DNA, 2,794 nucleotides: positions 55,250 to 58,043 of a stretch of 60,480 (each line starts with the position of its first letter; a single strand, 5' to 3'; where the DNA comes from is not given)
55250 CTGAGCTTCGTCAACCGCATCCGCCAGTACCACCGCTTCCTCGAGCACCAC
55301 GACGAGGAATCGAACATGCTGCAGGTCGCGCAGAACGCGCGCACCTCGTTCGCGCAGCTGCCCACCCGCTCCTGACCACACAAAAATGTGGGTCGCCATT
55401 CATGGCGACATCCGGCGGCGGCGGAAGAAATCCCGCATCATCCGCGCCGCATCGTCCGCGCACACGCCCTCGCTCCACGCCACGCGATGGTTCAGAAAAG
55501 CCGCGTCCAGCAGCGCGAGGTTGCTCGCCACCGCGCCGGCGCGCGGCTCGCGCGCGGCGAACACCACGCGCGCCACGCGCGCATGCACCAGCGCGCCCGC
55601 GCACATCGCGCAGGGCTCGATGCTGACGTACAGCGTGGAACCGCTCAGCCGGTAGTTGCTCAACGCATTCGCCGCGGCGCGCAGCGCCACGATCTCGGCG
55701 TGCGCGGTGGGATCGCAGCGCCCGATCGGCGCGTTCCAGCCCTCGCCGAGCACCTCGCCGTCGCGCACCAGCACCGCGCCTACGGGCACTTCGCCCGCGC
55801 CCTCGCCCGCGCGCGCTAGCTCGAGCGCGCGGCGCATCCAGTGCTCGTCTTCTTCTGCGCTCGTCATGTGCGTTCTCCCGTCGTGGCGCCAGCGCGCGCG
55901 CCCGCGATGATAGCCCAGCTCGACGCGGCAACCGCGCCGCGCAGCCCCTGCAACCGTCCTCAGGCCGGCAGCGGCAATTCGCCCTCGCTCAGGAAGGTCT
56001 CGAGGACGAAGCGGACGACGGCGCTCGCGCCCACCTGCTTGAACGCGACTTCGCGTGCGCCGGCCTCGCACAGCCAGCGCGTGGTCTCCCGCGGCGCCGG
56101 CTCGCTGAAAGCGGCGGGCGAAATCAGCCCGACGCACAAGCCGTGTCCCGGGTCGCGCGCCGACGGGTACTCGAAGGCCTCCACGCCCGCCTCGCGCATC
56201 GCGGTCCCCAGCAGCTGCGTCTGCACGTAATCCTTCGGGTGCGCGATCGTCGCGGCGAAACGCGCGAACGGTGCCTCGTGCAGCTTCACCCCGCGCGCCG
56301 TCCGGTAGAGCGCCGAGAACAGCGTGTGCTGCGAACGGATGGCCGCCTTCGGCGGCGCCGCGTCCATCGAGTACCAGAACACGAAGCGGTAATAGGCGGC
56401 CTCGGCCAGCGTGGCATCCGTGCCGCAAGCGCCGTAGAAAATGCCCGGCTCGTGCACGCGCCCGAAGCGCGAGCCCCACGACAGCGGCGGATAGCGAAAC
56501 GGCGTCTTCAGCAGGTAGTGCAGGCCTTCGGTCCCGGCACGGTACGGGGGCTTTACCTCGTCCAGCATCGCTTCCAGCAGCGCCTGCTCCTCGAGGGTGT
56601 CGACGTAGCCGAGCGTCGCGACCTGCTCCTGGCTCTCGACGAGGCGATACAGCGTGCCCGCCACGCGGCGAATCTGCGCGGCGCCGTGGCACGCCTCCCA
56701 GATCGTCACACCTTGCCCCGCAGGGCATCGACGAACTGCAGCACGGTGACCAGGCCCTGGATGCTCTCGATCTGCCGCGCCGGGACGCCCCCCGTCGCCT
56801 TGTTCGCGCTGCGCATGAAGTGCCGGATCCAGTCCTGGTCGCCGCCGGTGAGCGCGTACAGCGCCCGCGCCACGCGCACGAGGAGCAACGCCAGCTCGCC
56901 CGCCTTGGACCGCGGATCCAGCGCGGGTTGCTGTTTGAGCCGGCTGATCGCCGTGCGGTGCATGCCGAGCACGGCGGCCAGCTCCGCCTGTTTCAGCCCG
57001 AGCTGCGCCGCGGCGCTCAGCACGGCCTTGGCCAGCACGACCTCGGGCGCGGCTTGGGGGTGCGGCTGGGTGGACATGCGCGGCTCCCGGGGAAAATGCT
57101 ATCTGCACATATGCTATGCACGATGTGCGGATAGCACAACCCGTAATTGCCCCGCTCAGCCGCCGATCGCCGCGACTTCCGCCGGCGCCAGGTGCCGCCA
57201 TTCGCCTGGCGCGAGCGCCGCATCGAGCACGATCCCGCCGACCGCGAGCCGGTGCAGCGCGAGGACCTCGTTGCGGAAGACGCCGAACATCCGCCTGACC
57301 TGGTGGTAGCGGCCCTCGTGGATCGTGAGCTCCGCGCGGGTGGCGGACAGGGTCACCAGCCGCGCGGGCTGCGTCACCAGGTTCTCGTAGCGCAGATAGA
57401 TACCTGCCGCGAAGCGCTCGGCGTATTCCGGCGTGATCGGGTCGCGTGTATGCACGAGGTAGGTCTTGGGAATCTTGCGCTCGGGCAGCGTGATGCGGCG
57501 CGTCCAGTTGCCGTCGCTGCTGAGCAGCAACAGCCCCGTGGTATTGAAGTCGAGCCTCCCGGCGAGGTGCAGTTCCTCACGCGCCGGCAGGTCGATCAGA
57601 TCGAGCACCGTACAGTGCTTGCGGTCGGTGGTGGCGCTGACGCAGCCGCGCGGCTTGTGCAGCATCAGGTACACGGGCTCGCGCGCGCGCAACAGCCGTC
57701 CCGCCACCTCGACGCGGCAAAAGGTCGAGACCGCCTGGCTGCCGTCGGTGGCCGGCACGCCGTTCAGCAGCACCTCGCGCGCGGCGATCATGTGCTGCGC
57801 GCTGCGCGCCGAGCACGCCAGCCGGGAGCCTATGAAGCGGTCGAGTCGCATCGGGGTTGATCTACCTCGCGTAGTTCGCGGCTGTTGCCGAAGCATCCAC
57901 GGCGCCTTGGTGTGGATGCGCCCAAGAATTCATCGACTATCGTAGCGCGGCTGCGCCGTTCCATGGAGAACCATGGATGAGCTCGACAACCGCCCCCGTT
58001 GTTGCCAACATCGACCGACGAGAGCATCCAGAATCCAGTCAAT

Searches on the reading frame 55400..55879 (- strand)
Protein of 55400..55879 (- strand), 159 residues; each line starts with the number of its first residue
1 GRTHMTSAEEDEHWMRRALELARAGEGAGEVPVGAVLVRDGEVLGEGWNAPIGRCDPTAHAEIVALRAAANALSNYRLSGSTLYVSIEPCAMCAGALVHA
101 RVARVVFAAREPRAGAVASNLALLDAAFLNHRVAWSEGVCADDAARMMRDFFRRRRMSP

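Call 20: search_protein_families(library=pfam, proteins=[window:55400-55879:-], max_evalue=0.001)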
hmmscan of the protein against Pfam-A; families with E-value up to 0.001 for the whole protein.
window:55400-55879:- (159 aa): 4 families
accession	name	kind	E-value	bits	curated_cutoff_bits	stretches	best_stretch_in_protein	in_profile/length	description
PF14437.12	MafB19-deam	-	1.2e-36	126.2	27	1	10-156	2-142/142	MafB19-like deaminase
PF00383.29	dCMP_cyt_deam_1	-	1.1e-28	99.5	25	1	9-108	2-101/102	Cytidine and deoxycytidylate deaminase zinc-binding region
PF14439.12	Bd3614-deam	-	2.3e-07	31.3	38.5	1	35-127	13-106/113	Bd3614-like deaminase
PF18750.7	SNAD4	-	0.00033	21.1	27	1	57-99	30-73/130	Secreted Novel AID/APOBEC-like Deaminase 4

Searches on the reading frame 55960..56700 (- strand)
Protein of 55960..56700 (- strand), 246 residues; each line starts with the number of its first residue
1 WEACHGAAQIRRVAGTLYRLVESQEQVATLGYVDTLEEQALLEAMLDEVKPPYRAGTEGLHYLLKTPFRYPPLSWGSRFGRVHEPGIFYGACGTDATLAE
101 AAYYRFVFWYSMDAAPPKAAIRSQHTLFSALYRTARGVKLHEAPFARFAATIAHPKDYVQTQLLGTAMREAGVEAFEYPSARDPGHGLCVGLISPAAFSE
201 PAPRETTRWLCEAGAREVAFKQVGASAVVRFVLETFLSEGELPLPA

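Call 20: search_protein_families(library=pfam, proteins=[window:55960-56700:-], max_evalue=0.001)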
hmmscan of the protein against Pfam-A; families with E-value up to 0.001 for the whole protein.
window:55960-56700:- (246 aa): 1 family
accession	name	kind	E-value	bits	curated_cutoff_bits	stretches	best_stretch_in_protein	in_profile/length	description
PF08808.17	RES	-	9.7e-25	87.9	23.2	1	52-207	2-152/157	RES domain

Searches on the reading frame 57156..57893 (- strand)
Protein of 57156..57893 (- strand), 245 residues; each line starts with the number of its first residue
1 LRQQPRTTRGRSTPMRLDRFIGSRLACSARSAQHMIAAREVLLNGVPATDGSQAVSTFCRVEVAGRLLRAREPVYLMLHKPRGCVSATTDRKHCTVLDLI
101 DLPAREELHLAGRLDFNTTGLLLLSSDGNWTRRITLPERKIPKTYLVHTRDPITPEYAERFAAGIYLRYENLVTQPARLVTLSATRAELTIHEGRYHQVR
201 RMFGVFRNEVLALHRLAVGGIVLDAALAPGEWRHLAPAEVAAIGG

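Call 19: search_protein_families(library=padloc, alignment_id=A1, max_evalue=0.00001)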
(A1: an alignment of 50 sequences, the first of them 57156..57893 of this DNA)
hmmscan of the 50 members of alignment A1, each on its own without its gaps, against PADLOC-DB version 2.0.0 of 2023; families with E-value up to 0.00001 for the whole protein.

A. member 1, window:57156-57893:- (245 aa): 0 families

B. families by the number of members that match (of 50 scanned): 10 families
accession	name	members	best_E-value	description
PDLC02759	SspA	1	6.4e-166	SspA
PDLC02657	DndA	1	1.4e-163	DndA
PDLC03839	LeoA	1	2.3e-18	-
PDLC03982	PD-Lambda-2_B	1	5.3e-18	-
PDLC02865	DpdF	1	2.8e-17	DpdF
PDLC01078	C3a156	1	6e-12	oxidoreductase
PDLC03841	LeoBC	1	2.5e-10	-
PDLC02373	dCTPase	1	1.8e-08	-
PDLC04140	mad8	1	2.3e-08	mads_8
PDLC04781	PDC-M71B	1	1.6e-06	-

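Call 20: search_protein_families(library=pfam, proteins=[window:57156-57893:-], max_evalue=0.001)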
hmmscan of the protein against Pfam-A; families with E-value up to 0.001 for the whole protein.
window:57156-57893:- (245 aa): 2 families
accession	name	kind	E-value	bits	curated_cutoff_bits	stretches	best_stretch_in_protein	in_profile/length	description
PF00849.27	PseudoU_synth_2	-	6.8e-21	75.5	26.8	1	75-203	2-150/152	RNA pseudouridylate synthase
PF01479.30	S4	-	5.7e-06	26.4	22.8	1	15-56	1-43/48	S4 domain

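Call 32: find_encoding_contigs(protein=window:57156-57893:-, flank=10000, max_places=4)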
Protein window:57156-57893:- (245 aa): no gene with exactly this product is on record in the collection.
